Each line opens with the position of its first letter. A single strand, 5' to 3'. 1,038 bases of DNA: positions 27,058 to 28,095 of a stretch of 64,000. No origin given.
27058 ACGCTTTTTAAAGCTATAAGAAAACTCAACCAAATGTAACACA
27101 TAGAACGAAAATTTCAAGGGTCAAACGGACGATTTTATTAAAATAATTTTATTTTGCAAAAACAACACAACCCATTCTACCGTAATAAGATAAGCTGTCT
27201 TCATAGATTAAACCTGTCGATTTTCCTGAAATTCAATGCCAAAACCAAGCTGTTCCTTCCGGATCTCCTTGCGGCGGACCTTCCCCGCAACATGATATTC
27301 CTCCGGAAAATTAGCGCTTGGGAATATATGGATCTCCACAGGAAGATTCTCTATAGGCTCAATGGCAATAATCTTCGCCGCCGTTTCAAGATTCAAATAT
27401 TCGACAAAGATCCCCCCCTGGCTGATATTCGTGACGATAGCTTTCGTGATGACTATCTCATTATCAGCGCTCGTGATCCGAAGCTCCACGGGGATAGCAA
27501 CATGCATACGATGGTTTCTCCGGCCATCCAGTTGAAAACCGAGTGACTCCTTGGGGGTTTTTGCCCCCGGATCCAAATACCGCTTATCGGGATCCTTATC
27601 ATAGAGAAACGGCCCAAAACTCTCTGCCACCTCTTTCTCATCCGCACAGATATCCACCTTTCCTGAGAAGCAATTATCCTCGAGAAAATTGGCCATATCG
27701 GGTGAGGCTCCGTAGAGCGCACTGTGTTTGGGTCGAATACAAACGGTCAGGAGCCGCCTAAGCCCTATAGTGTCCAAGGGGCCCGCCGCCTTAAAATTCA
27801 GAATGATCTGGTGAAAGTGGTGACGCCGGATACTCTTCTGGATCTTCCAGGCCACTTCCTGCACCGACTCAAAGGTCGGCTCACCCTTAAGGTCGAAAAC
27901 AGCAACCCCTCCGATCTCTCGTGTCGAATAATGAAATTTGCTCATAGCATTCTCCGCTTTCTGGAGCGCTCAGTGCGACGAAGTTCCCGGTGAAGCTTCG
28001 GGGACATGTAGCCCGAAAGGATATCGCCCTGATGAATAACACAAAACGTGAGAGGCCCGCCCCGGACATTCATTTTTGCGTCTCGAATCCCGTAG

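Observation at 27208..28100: STAS-PilZ fusion (c-di-GMP effector) with a translationally coupled 52-aa micro-ORF immediately upstream of the giant gene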

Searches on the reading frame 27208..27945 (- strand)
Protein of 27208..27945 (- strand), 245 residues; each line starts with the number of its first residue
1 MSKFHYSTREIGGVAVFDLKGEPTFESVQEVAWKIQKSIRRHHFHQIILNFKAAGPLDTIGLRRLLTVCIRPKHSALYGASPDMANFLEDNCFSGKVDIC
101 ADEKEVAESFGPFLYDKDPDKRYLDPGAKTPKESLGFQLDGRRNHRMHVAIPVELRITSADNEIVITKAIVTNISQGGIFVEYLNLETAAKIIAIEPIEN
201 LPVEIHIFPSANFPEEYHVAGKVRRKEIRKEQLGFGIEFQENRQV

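Call 3: search_protein_families(library=pfam, proteins=[window:27208-27945:-], max_evalue=10)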
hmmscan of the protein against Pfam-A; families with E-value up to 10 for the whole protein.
window:27208-27945:- (245 aa): 4 families
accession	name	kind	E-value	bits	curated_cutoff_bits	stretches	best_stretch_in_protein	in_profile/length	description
PF07238.19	PilZ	-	2.1e-07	31.6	22.5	1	142-242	3-88/102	PilZ domain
PF01740.26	STAS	-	6.6e-05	23.1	22.6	1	7-73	3-69/106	STAS domain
PF00575.29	S1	-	0.13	13.1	22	1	167-184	8-25/74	S1 RNA binding domain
PF18539.7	DUF5625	-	0.16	12.6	26.9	1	141-200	48-116/131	Domain of unknown function (DUF5625)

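Call 4: search_protein_families(library=ncbifam, proteins=[window:27208-27945:-], max_evalue=10)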
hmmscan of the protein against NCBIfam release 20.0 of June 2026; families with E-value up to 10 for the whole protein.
window:27208-27945:- (245 aa): 4 families
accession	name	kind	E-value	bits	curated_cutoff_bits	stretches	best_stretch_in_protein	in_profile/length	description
TIGR00377.1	ant_ant_sig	superfamily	0.014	15.3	53.45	1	4-69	3-68/108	anti-sigma factor antagonist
TIGR02266.1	gmx_TIGR02266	paralog_domain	0.016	15.4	68.7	1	151-182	2-32/96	TIGR02266 family protein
TIGR02886.1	spore_II_AA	equivalog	0.021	14.8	114.75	1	12-62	7-57/106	anti-sigma F factor antagonist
TIGR04442.1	TIGR04442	hypoth_equivalog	0.071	11.7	150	1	153-184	37-68/608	TIGR04442 family protein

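Call 7: find_homologous_proteins(query=window:27208-27945:-)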
Query window:27208-27945:- (245 aa): 121 proteins with E <= 0.001 among 612 candidates; the best 120 are listed.
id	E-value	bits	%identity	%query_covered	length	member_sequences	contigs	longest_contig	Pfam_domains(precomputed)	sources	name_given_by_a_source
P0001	6.2e-148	509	91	100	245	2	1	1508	PF07238.20,PF01740.27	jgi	jgi:hypothetical protein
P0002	1.1e-145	501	91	100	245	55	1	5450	PF07238.20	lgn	-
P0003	6.1e-145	499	90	99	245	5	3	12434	PF07238.20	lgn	-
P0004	5.8e-144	496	89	100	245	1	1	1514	PF07238.20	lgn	-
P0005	1.1e-143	495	88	99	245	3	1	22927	PF07238.20,PF01740.27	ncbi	ncbi:MAG: PilZ domain-containing protein [Candidatus Omnitrophota bacterium]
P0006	3.8e-141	487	88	100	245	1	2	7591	PF07238.20,PF01740.27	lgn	-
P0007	3.5e-140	483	86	100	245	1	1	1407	PF07238.20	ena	-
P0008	1.0e-139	482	84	100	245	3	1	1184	PF07238.20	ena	-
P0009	7.2e-139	479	85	100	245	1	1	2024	PF07238.20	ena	-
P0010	1.3e-138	478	85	100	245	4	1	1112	PF07238.20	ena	-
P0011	9.0e-138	475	84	99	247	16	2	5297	PF07238.20,PF01740.27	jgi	jgi:hypothetical protein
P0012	1.2e-137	475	84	100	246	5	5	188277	PF07238.20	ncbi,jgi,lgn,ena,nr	ncbi:MAG TPA: PilZ domain-containing protein [Candidatus Omnitrophota bacterium]|nr:PilZ domain-cont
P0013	9.9e-137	472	83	99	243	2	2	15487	PF07238.20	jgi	-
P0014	1.4e-135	468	83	100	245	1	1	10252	PF07238.20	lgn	-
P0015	1.3e-134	465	82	100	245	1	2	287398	PF07238.20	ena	-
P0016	1.4e-133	462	82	100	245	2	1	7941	PF07238.20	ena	-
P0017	2.6e-131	454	82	100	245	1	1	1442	PF07238.20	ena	-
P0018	3.5e-131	454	81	99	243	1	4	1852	PF07238.20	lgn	-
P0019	3.2e-130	451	79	99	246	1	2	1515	PF07238.20,PF01740.27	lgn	-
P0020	3.6e-130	451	81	100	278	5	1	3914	PF07238.20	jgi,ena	-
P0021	1.1e-129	449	80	100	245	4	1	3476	PF07238.20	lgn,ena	-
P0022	4.9e-129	447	79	100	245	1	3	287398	PF07238.20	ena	-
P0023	2.2e-115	402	73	98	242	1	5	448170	PF07238.20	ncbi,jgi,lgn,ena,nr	ncbi:MAG TPA: PilZ domain-containing protein [Candidatus Omnitrophota bacterium]|nr:PilZ domain-cont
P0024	1.3e-112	393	71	99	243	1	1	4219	PF07238.20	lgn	-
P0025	4.2e-112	391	71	98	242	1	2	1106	PF07238.20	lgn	-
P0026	1.7e-110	386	70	98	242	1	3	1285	PF07238.20,PF01740.27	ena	-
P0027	7.3e-110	384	70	98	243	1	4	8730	PF07238.20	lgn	-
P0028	2.8e-109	382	69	98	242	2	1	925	PF07238.20,PF01740.27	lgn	-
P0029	4.6e-109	381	70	98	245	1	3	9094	PF07238.20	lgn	-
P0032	8.1e-108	377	69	100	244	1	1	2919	PF07238.20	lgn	-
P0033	2.1e-107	376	67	98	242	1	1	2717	PF07238.20,PF01740.27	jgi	jgi:anti-anti-sigma regulatory factor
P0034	2.7e-107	376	89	77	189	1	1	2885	PF07238.20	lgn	-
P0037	4.6e-106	372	68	98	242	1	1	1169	PF07238.20,PF01740.27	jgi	jgi:anti-anti-sigma regulatory factor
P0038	1.2e-105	370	67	99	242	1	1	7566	PF07238.20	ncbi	-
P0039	1.8e-105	370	68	98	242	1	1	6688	PF07238.20,PF01740.27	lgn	-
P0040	4.1e-105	369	67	99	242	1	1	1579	PF07238.20,PF01740.27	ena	-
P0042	1.2e-104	367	68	98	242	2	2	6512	PF07238.20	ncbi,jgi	-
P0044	1.2e-103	364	69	96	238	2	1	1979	PF07238.20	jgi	-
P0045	1.4e-103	364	65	99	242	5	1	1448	PF07238.20,PF01740.27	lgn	-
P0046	1.1e-100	354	65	98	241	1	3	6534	PF07238.20,PF01740.27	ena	-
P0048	9.6e-98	344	65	98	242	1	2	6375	PF07238.20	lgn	-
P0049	1.4e-93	331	63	99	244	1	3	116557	PF07238.20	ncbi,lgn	-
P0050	3.5e-90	320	76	77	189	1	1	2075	PF07238.20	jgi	-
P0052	7.3e-85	302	58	98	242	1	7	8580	PF07238.20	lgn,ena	-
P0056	1.3e-77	279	54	98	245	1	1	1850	PF07238.20,PF01740.27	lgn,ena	-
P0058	1.5e-76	275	55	98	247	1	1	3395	PF07238.20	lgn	-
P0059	1.7e-76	275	53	98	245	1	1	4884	PF07238.20,PF01740.27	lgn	-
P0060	1.8e-76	275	52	98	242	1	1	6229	PF07238.20,PF01740.27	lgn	-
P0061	3.4e-76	274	54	98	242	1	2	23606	PF07238.20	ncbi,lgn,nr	ncbi:MAG: PilZ domain-containing protein [Candidatus Omnitrophica bacterium]|nr:PilZ domain-containi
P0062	1.0e-75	272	54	98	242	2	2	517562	PF07238.20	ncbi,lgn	-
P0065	2.9e-74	268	51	98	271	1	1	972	PF07238.20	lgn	-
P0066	3.1e-74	267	52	98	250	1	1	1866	PF07238.20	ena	-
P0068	8.8e-74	266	52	98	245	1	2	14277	PF07238.20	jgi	jgi:hypothetical protein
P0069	1.5e-73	265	51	98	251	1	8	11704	PF07238.20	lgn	-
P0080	7.9e-70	253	61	75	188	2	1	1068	PF07238.20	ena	-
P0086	2.2e-68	248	51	98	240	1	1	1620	PF07238.20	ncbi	-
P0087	2.3e-68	248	51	98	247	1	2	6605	PF07238.20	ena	-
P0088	9.2e-68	246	52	98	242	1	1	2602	PF07238.20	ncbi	-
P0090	2.0e-67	245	49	100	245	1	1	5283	PF07238.20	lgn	-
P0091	2.0e-67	245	55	89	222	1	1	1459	PF07238.20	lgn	-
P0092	2.5e-67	245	52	98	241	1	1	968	PF07238.20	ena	-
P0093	3.2e-67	245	46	98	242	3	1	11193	PF07238.20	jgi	-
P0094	7.5e-67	243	47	98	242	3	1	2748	PF07238.20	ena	-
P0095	1.8e-66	242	46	98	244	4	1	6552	PF07238.20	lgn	-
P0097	2.2e-66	242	50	98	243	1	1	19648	PF07238.20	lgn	-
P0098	1.4e-65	239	48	98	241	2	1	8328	PF07238.20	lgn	-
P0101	2.9e-65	238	49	98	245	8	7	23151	PF07238.20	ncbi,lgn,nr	ncbi:MAG: PilZ domain-containing protein [Candidatus Omnitrophica bacterium]|nr:PilZ domain-containi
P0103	5.6e-65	237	51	98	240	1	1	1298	PF07238.20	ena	-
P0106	2.8e-64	235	47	98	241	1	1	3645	PF07238.20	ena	-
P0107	4.6e-64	234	50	98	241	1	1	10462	PF07238.20,PF01740.27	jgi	jgi:anti-anti-sigma regulatory factor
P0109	1.9e-63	232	48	98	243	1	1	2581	PF07238.20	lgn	-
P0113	3.8e-62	228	46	98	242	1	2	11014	PF07238.20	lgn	-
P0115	7.7e-62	227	48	98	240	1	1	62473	PF07238.20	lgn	-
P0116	1.4e-61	226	49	98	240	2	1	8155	PF07238.20,PF01740.27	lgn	-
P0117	5.3e-61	224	49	98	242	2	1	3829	PF07238.20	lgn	-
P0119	4.7e-60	221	87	49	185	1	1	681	PF07238.20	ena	-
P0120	1.1e-59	220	45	98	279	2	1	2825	PF07238.20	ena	-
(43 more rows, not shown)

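Call 11: find_related_loci(query=A1, collection=genome_contigs, flank=10000)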
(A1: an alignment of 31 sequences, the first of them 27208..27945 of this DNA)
Query A1 (245 aa) in genome_contigs; peptide patterns used: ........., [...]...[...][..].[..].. (x = any residue, [..] = any of these).
65 stretches matched a pattern; 58 encode a relative of the query (tblastn E <= 1e-3); 58 distinct loci.
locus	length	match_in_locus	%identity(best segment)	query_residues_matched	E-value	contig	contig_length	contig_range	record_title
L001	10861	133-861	96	1-243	3e-161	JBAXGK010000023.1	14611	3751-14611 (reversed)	MAG: Candidatus Omnitrophota bacterium isolate ELA295 MAG295_23, whole genome shotgun sequence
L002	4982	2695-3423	93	1-243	4e-157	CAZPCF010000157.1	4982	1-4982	MAG TPA_asm: uncultured bacterium isolate SRP178699_co1_136 genome assembly, contig: NODE_25312_length_4982_cov_3.812868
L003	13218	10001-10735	91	1-245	3e-154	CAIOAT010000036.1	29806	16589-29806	MAG: Candidatus Omnitrophica bacterium isolate AM-2014-D6_bin-627 genome assembly, contig: bin-627:36/50, whole genome s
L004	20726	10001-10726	90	1-242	2e-150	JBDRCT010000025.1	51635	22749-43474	MAG: Candidatus Omnitrophota bacterium isolate MEGAHIT-group-1.200 k141_13634674, whole genome shotgun sequence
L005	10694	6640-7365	89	1-242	5e-150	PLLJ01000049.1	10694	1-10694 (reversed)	MAG: Candidatus Omnitrophota bacterium isolate fen_1321 73.20120800_E3X.43_contig_31290, whole genome shotgun sequence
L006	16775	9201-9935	88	1-245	2e-149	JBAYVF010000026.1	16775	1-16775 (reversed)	MAG: Candidatus Omnitrophota bacterium isolate SO_2016_LW3_53 scaffold04895_LW162_2016, whole genome shotgun sequence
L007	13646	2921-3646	88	1-242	4e-149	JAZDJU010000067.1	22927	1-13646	MAG: Candidatus Omnitrophota bacterium isolate MEGAHIT-group-0.500 k141_10025391, whole genome shotgun sequence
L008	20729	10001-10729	89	1-243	7e-149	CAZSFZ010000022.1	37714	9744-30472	MAG TPA_asm: uncultured bacterium isolate binchicken_co117_453 genome assembly, contig: NODE_2106_length_37714_cov_23.28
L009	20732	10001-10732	84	1-244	1e-143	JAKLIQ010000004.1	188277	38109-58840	MAG: Candidatus Omnitrophota bacterium isolate RA.bin90 RA.bin90_4, whole genome shotgun sequence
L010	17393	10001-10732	80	1-244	1e-133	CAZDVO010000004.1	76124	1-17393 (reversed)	MAG TPA_asm: uncultured bacterium isolate binchicken_co117_427 genome assembly, contig: NODE_588_length_76124_cov_7.4380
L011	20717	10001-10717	73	1-239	6e-122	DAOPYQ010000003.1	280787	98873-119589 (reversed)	MAG TPA_asm: Candidatus Omnitrophota bacterium isolate AMR_MDS_1310 NODE_7_length_280787_cov_7.844777, whole genome shot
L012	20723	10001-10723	69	1-241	2e-115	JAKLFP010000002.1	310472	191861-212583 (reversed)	MAG: Candidatus Omnitrophota bacterium isolate RA.bin19 RA.bin19_2, whole genome shotgun sequence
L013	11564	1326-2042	69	1-239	6e-115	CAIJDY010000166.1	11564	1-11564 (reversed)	MAG: Candidatus Omnitrophica bacterium isolate AM5_bin-0692 genome assembly, contig: bin-0692:166/229, whole genome shot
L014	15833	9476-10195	69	1-240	4e-114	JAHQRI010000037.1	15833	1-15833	MAG: Candidatus Omnitrophota bacterium isolate Go_SlDig_bin_476 Go_SlDig_10780_length_15833_cov_4.039157, whole genome s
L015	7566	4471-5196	67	1-242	1e-112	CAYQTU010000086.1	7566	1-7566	MAG TPA_asm: uncultured bacterium isolate binchicken_co117_27 genome assembly, contig: NODE_16863_length_7566_cov_4.6056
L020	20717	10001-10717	64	1-239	9e-101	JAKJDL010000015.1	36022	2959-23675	MAG: Candidatus Omnitrophota bacterium isolate UR.bin134 NODE_15_length_36022_cov_3.907943, whole genome shotgun sequenc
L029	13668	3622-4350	51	1-243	2e-78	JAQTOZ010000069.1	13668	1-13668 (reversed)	MAG: Candidatus Omnitrophota bacterium isolate STB_104 NODE_11040_length_13668_cov_4.184329_Sandtown_B, whole genome sho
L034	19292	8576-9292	49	1-239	4e-77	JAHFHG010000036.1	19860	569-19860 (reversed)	MAG: Candidatus Omnitrophota bacterium isolate nzgw333 NODE_1574_length_19861_cov_4.891439, whole genome shotgun sequenc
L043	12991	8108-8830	50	1-241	3e-75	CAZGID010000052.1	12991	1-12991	MAG TPA_asm: uncultured bacterium isolate SRP193661_co1_15 genome assembly, contig: NODE_4817_length_12991_cov_4.566868,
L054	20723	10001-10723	45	1-239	9e-70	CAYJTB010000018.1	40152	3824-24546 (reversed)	MAG TPA_asm: uncultured bacterium isolate ERP125453_co1_402 genome assembly, contig: NODE_753_length_40152_cov_8.641694,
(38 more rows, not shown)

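Call 41: search_solved_structures(query=A3, max_evalue=1, show_alignments=2)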
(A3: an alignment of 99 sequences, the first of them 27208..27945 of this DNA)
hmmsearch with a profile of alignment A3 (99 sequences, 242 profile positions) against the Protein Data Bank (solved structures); distinct sequences matched with E-value up to 1: 7.
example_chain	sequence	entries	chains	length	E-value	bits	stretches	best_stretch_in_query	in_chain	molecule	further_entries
1auz_A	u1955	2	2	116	0.052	15.9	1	13-68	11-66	SPOIIAA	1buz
1h4x_A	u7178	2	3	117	0.16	14.3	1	4-63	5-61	ANTI-SIGMA F FACTOR ANTAGONIST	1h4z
1h4y_A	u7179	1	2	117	0.16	14.2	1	4-63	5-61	ANTI-SIGMA F FACTOR ANTAGONIST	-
4fye_A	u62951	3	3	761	0.22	13.8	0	70-126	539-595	SidF, inhibitor of growth family, member 3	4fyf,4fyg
1tid_B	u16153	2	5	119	0.25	13.6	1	13-104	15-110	Anti-sigma F factor antagonist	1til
1sbo_A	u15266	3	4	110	0.26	13.6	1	1-102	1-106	Putative anti-sigma factor antagonist TM1442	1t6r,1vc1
1th8_B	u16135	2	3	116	0.28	13.5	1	13-104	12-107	Anti-sigma F factor antagonist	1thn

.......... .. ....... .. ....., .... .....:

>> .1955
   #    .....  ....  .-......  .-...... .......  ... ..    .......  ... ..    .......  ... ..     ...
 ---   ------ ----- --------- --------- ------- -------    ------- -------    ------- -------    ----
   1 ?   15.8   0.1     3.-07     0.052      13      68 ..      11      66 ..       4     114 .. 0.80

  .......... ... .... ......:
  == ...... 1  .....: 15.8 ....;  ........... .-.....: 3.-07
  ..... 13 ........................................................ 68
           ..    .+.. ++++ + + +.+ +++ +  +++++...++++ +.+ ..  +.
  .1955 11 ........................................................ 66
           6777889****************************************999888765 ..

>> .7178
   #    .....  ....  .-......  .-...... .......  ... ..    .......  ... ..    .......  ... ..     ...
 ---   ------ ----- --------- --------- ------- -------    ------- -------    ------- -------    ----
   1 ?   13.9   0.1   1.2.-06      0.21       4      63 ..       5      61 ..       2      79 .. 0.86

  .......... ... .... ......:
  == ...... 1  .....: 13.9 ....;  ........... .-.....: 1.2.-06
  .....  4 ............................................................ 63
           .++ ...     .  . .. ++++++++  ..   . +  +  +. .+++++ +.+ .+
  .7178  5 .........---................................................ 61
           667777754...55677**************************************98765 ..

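Call 42: predict_structure(alignment_id=A3)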
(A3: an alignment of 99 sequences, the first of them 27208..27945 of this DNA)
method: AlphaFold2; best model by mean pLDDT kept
length: 245 residues; sequences in the alignment: 99
mean_pLDDT: 90.0   pTM: 0.87
mean pLDDT of the five models: 90.0, 89.0, 88.1, 88.0, 86.9
residues with pLDDT >= 90: 170; 70-90: 67; 50-70: 5; < 50: 3
segments of 3 or more residues with pLDDT < 50: 243-245
pLDDT, mean of each block of 10 residues (from residue 1): 92 96 96 98 97 94 94 95 90 87 92 87 80 83 73 94 93 92 94 91 92 88 93 93 47
secondary structure, 60 per line:
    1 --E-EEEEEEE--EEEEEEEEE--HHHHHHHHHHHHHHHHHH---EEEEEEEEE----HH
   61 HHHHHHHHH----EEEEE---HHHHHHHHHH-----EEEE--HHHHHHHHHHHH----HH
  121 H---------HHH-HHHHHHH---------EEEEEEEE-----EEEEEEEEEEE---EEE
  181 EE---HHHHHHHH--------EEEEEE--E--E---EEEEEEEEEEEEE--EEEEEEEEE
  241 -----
elements in order: E5-11 E14-22 H25-42 E46-54 H59-69 E74-78 H82-91 E97-100 H103-114 H135-141 E151-158 E164-174 E178-182 H186-193 E202-207 E217-229 E232-240
